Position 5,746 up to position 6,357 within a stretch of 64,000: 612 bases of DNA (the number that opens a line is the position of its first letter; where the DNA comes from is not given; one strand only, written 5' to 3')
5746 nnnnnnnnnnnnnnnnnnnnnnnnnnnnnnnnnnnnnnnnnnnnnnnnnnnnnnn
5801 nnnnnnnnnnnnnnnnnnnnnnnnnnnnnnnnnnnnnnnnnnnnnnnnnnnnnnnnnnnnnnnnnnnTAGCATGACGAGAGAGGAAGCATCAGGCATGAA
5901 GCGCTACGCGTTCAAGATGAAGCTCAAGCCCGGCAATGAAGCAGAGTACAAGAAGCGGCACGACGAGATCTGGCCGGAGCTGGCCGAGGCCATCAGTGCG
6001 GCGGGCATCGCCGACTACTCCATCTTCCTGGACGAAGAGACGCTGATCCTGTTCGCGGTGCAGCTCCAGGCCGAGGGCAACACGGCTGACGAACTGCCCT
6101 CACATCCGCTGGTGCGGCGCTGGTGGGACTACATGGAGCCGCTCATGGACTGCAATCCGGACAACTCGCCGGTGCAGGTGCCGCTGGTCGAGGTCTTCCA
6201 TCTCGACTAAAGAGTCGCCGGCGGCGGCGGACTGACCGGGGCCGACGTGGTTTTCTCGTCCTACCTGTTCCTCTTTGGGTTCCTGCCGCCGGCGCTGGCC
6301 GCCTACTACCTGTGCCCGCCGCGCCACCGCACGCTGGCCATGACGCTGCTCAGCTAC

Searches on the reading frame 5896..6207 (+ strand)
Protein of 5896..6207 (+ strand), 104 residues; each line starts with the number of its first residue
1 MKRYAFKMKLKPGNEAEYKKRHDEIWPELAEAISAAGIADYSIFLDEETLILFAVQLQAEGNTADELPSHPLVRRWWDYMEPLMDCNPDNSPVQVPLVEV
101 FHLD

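Call 8: search_protein_families(library=pfam, proteins=[window:5896-6207:+], max_evalue=0.01)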
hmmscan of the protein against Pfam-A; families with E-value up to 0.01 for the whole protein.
window:5896-6207:+ (104 aa): 1 family
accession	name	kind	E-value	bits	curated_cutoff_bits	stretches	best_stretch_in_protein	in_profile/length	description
PF05336.19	rhaM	-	3.7e-30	104.7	23.4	1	3-103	1-105/105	L-rhamnose mutarotase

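Call 9: search_protein_families(library=ncbifam, proteins=[window:5896-6207:+], max_evalue=0.01)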
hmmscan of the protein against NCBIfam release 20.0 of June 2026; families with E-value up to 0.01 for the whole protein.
window:5896-6207:+ (104 aa): 1 family
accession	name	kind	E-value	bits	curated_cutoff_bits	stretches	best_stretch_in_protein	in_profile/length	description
TIGR02625.1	YiiL_rotase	equivalog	1.1e-31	109.2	99.6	1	3-104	1-102/102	L-rhamnose mutarotase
